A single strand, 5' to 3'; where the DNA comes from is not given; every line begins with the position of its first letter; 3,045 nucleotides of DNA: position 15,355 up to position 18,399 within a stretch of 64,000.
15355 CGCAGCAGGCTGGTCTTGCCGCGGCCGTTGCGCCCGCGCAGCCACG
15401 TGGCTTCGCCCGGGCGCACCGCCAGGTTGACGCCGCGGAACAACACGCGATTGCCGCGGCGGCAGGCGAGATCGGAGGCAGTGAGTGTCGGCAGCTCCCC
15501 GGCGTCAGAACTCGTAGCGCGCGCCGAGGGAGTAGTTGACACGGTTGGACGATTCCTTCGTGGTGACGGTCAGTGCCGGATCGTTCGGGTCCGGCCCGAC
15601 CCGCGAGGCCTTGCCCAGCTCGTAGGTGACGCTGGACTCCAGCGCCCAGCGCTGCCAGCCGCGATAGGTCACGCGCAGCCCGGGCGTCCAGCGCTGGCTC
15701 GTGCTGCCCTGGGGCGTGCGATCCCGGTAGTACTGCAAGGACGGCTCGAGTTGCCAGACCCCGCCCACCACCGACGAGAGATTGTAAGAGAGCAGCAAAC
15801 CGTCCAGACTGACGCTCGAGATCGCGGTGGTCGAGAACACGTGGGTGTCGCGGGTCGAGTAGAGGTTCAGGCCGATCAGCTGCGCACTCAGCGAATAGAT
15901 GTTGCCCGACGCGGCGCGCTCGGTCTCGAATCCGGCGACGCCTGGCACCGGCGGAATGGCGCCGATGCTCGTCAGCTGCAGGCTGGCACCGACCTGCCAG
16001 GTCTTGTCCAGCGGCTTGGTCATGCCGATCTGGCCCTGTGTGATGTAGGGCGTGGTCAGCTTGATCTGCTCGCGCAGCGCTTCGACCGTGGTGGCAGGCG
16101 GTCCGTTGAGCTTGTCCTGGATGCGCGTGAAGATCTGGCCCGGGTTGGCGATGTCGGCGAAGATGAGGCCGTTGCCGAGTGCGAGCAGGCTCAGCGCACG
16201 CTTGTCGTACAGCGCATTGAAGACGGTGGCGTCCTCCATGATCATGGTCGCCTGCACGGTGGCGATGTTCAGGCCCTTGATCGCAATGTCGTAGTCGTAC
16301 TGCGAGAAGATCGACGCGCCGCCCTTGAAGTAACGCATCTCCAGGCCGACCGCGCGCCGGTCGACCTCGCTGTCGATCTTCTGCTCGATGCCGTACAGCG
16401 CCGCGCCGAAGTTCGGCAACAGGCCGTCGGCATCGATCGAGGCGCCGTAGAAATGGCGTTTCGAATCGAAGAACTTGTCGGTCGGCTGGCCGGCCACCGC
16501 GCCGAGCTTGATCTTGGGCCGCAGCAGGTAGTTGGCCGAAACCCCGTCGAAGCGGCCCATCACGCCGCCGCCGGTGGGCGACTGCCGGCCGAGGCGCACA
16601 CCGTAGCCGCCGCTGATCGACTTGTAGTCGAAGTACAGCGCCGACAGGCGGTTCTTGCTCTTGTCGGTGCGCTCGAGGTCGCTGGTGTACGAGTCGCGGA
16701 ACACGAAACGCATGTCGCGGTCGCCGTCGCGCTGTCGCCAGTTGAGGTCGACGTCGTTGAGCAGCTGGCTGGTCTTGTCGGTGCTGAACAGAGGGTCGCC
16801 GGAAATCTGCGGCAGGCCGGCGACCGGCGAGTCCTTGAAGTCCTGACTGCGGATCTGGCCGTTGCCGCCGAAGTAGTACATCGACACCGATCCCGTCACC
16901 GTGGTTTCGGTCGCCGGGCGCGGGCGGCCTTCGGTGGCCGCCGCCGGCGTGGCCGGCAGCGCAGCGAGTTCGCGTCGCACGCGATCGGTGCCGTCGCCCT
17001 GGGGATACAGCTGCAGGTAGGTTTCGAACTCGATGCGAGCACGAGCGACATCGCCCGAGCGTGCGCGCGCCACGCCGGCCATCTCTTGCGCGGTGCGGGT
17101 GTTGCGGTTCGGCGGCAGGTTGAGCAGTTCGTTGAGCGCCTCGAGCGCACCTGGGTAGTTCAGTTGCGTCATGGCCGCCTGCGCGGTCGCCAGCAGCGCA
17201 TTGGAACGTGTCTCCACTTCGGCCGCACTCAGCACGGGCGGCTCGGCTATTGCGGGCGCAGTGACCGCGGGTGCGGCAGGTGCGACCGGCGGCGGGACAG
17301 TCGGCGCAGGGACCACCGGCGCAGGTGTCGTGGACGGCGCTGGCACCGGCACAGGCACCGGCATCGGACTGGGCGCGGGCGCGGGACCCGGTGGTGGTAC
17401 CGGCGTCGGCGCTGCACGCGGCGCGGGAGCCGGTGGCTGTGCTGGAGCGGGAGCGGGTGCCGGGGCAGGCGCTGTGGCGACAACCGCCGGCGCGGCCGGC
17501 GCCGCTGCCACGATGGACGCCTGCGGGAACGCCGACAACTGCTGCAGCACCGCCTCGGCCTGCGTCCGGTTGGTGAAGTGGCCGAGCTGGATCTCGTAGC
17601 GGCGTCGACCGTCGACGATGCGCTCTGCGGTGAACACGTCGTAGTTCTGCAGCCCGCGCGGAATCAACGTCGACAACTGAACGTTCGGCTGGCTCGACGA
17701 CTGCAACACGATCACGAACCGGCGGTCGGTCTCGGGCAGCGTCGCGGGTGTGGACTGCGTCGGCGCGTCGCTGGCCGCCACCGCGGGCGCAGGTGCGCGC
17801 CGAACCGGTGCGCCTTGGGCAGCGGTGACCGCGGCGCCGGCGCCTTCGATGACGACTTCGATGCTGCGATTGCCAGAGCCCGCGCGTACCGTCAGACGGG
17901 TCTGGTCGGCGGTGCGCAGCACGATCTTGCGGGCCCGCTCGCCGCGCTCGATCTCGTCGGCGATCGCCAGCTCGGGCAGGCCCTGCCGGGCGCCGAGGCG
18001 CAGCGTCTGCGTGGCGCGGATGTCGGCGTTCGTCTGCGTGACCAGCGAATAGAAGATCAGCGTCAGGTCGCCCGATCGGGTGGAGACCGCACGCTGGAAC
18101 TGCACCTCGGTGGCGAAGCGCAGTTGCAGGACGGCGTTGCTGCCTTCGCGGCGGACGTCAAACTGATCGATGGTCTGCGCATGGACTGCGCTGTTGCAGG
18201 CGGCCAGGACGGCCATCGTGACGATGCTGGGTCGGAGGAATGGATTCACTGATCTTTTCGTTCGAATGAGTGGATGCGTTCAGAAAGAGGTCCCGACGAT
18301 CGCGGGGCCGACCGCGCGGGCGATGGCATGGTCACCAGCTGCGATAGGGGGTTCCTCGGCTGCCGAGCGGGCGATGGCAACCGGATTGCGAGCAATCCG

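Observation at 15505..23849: Four-gene porin-cytochrome-type conduit with 51 canonical haem sites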

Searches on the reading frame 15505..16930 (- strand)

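Call 66: search_solved_structures(query=window:15505-16930:-, max_evalue=10)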
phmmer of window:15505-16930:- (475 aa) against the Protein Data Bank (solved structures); distinct sequences matched with E-value up to 10: 0.
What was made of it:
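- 15508..16908 (-): 22-strand β-barrel (aa 448-914) with one long helix-containing loop (aa 686-734). No PDB sequence relative (call 66).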

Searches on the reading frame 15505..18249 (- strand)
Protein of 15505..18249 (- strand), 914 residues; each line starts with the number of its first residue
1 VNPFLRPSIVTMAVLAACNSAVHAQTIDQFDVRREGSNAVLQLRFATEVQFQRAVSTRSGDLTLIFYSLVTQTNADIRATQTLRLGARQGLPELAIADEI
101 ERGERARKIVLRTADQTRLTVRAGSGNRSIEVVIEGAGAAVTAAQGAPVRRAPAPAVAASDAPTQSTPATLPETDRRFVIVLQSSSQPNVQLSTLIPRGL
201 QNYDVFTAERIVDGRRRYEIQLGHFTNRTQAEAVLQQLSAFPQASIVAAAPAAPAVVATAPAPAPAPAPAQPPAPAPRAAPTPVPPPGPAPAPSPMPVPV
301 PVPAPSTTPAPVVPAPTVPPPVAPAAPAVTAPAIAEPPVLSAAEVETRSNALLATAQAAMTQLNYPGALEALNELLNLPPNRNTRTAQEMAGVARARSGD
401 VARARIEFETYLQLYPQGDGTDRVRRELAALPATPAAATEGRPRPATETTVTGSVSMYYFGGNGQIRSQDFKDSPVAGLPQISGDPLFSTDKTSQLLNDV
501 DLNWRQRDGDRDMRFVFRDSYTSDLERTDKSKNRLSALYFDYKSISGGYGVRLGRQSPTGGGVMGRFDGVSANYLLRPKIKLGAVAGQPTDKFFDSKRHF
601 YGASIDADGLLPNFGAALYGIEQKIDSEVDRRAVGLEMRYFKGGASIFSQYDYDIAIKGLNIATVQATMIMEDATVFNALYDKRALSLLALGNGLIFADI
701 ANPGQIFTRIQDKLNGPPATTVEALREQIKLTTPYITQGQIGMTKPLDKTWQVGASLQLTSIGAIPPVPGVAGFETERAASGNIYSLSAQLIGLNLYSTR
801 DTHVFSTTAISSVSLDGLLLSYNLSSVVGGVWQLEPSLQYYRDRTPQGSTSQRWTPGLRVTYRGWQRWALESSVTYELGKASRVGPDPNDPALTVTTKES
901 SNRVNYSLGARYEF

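Call 4: search_protein_families(library=pfam, proteins=[window:15505-18249:-], max_evalue=0.01)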
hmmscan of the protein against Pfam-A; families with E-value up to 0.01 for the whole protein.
window:15505-18249:- (914 aa): 4 families
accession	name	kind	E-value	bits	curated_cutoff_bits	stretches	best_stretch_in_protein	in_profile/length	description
PF13371.12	TPR_9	-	3.9e-05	24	35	1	358-427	4-71/73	Tetratricopeptide repeat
PF13432.12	TPR_16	-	5e-05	24.1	32.7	1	353-418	1-64/65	Tetratricopeptide repeat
PF05036.18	SPOR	-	0.00021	22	21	1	202-247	29-75/76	SPOR domain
PF07719.23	TPR_2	-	0.0043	17.5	27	0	390-417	6-33/34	Tetratricopeptide repeat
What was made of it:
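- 17506..17718 (-): SPOR-like peptidoglycan-binding domain (aa 178-248). It is followed by a disordered ~90-aa Pro/Ala-rich linker (nt 17230-17502). Pfam SPOR 22.0 bits against a cut-off of 21 (call 4).
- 16960..17226 (-): Short TPR-like helical domain (aa 342-430). Pfam TPR_9 and TPR_16 hits, below their cut-offs (call 4).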

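Call 5: search_protein_families(library=ncbifam, proteins=[window:15505-18249:-], max_evalue=0.01)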
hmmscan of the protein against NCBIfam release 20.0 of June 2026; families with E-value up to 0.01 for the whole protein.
window:15505-18249:- (914 aa): 1 family
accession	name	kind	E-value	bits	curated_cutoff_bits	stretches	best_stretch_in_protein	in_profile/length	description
TIGR03302.1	OM_YfiO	subfamily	7.2e-05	22.4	81.4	1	344-424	28-109/239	outer membrane protein assembly factor BamD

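Call 7: find_homologous_proteins(query=window:15505-18249:-)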
Query window:15505-18249:- (914 aa): 139 proteins with E <= 0.001 among 8000 candidates; the best 120 are listed.
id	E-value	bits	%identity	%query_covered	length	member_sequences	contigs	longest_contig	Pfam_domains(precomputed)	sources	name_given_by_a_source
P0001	0.0e+0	1986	100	99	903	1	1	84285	-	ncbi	-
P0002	0.0e+0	1441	75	64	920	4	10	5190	PF13371.13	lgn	-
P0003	0.0e+0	1438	73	65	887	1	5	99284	-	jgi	jgi:hypothetical protein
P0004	0.0e+0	1391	74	63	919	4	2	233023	PF13371.13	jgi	jgi:hypothetical protein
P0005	0.0e+0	1380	76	63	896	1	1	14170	-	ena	-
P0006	0.0e+0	1372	75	63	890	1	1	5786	PF13371.13,PF13174.13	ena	-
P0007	0.0e+0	1365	75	63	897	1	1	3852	PF13371.13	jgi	jgi:hypothetical protein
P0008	0.0e+0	1364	74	62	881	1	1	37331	PF13371.13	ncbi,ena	-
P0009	0.0e+0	1361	75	62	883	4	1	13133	PF13371.13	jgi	jgi:hypothetical protein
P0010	0.0e+0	1358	72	24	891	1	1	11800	PF13371.13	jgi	jgi:tetratricopeptide (TPR) repeat protein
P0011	0.0e+0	1355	77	62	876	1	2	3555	-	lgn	-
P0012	0.0e+0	1354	76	62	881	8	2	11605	PF13371.13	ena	-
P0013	0.0e+0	1350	75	65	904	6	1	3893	PF13371.13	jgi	jgi:tetratricopeptide (TPR) repeat protein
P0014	0.0e+0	1344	76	63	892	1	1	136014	PF13371.13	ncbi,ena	-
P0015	0.0e+0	1343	67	100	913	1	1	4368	-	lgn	-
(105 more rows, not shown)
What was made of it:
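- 15505..18249 (-): Outer-membrane protein, 914 aa, with a signal peptide (…VHA|Q) and a C-terminal Phe. It is modular (sub-parts listed below). 139 homologues in the word-indexed search, from Burkholderiales where named (call 7).
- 17506..17718 (-): Homologues are annotated as SPOR (call 7).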

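Call 11: find_encoding_contigs(protein=P0001, flank=10000, max_places=3)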
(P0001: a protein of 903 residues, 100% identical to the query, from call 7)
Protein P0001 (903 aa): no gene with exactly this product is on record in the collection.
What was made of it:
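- Tried and rejected: Looking up the 100 %-identical NCBI porin protein found no record (call 11).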

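Call 36: predict_structure(alignment_id=A2)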
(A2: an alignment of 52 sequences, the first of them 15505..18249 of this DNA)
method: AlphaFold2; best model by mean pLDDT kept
length: 914 residues; sequences in the alignment: 52
mean_pLDDT: 82.8   pTM: 0.56
mean pLDDT of the five models: 82.8, 80.9, 80.1, 78.2, 75.5
residues with pLDDT >= 90: 551; 70-90: 172; 50-70: 60; < 50: 131
segments of 3 or more residues with pLDDT < 50: 1-3, 17-24, 74-77, 148-168, 252-274, 282-298, 306-313, 318-336, 473-490
pLDDT, mean of each block of 10 residues (from residue 1): 53 50 60 96 90 88 92 50 87 92 82 93 92 96 69 34 42 86 93 90 90 92 93 94 91 40 39 44 46 44 45 48 43 54 94 98 97 97 97 97 95 94 97 66 79 94 64 46 38 84 94 96 87 91 95 91 89 94 96 85 93 95 95 96 94 97 97 95 93 83 82 86 92 95 95 97 89 84 95 91 97 94 94 97 94 96 92 95 89 91 93 92
secondary structure, 60 per line:
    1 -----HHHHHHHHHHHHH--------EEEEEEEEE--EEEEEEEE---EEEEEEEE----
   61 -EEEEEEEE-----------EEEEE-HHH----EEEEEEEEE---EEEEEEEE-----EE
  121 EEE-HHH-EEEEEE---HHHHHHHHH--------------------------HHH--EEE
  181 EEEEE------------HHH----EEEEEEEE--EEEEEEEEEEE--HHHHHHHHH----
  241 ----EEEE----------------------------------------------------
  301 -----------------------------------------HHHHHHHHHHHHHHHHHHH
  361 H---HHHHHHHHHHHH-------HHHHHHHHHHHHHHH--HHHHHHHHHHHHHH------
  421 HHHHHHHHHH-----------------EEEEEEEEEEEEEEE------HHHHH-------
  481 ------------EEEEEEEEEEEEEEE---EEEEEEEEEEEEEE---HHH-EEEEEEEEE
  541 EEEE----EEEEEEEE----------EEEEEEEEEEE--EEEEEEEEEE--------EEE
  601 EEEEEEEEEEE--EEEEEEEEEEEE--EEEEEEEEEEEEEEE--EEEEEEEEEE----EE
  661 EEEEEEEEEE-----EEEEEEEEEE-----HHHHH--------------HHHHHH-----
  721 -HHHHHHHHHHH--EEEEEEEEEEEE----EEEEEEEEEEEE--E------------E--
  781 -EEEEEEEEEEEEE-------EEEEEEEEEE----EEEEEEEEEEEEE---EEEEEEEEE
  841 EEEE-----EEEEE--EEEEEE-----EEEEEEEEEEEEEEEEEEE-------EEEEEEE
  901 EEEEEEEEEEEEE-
elements in order (helices of 4 or more, strands of 3 or more residues): H6-18 E27-35 E38-45 E49-56 E62-69 E81-85 E94-102 E106-113 E119-123 E129-134 H138-146 E178-185 E205-212 E215-225 H228-236 E245-248 H342-361 H365-376 H384-398 H401-414 H421-430 E448-462 H469-473 E493-507 E511-524 E532-544 E549-556 E567-577 E580-589 E598-611 E614-625 E628-642 E645-654 E659-670 E676-685 H691-695 H710-715 H722-732 E735-746 E751-762 E782-794 E802-811 E816-828 E832-844 E850-854 E857-862 E868-886 E894-913
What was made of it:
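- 15505..18249 (-): AF2 mean pLDDT 82.8 (call 36).
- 17506..17718 (-): AF2 gives a β-β-β-α-β fold, and the linker has pLDDT below 50 (call 36).
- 16960..17226 (-): Five AF2 helices with pLDDT of 94 or more (call 36).
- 15508..16908 (-): AF2 DSSP strand list, pLDDT mostly above 90 (call 36).
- On MtrAB / MtoAB / PioAB: 22 strands (call 36).
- Checked: Only residues ~448-914 of the 914-aa protein form the barrel (call 36).
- The barrel model has 22 strands at high confidence (call 36).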

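Call 40: fold_search(model_id=the predicted structure, library=pdb)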
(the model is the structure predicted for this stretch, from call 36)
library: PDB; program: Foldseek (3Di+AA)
matches with E <= 10: 1096; with E <= 0.001: 257
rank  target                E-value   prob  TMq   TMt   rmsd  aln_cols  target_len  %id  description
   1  9fy9_D                1.2e-09  1.00  0.25  0.32  13.5       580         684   10  Cryo-EM structure of the type 1 chaperone-usher pilus FimD-tip complex (FimDHGFC) - Conformer 1 (released 2025-06-04)
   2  5ldv                  2.1e-09  1.00  0.22  0.42  13.0       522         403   10  Crystal Structures of MOMP from Campylobacter jejuni (released 2016-10-26)
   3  3ohn_A                4.6e-09  1.00  0.24  0.42  13.0       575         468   10  Crystal structure of the FimD translocation domain (released 2011-06-01)
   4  5ldt_A                5.3e-09  1.00  0.23  0.43  12.1       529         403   11  Crystal Structures of MOMP from Campylobacter jejuni (released 2016-10-26)
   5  3rfz_B                1.1e-08  1.00  0.25  0.28  13.0       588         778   11  Crystal structure of the FimD usher bound to its cognate FimC:FimH substrate (released 2011-06-01)
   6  3rfz_E                2.1e-08  1.00  0.26  0.29  12.6       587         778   10  Crystal structure of the FimD usher bound to its cognate FimC:FimH substrate (released 2011-06-01)
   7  3ohn_B                3.1e-08  1.00  0.25  0.43  10.1       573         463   11  Crystal structure of the FimD translocation domain (released 2011-06-01)
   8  8byt_A                5.8e-08  1.00  0.17  0.38  12.9       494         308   10  Outer membrane attachment porin OmpM1 from Veillonella parvula, C3 symmetry (released 2023-11-08)
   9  2fgq                  6.8e-08  1.00  0.19  0.40  11.4       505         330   13  High resolution X-ray structure of Omp32 in complex with malate (released 2006-01-31)
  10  7vu2                  1.1e-07  1.00  0.23  0.41  13.0       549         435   10  Chitoporin from Serratia marcescens (released 2022-11-09)
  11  6ehd                  1.3e-07  1.00  0.16  0.35  17.5       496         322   11  OmpT (in-vitro folded), an outer membrane protein of Vibrio cholerae (released 2018-04-25)
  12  5oyk                  1.5e-07  1.00  0.16  0.36  17.9       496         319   10  Outer-membrane expressed OmpT of Vibrio cholerae (released 2018-04-25)
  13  3pgr                  1.6e-07  1.00  0.16  0.36  19.4       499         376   11  Asp348Arg mutant of EcFadL (released 2011-05-25)
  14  8wv0_B                2.0e-07  1.00  0.20  0.44  13.2       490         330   10  Outer membrane porin of Burkholderia pseudomallei (BpsOmp38) (released 2024-10-30)
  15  9fxs_D                2.2e-07  1.00  0.25  0.33  12.7       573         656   10  Cryo-EM structure of the type 1 pilus complex including pilus rod and FimI-bound assembly platform after incorporation (released 2025-06-04)
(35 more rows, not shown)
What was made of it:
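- AlgE and BcsC appear among the Foldseek hits (call 40). Those hits are generic: TM-score normalised to the target of 0.22-0.40, 8-10 % identity, ranked with porins and ushers (call 40).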

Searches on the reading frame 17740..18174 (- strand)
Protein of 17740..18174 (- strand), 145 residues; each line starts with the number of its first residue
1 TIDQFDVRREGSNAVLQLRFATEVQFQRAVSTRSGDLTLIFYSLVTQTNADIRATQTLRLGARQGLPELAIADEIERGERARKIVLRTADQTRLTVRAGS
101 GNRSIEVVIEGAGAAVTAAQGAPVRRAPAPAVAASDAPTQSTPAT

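Call 59: search_protein_families(library=pfam, proteins=[window:17740-18174:-], max_evalue=1)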
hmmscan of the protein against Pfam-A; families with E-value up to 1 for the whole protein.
window:17740-18174:- (145 aa): 0 families
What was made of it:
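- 17809..18174 (-): N-terminal β-sandwich domain of the outer-membrane protein (aa 26-147). It is homologous to a separate ~160-aa protein in the three remote PCC3 clusters, so a fifth component is fused here. No Pfam hit (call 59).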
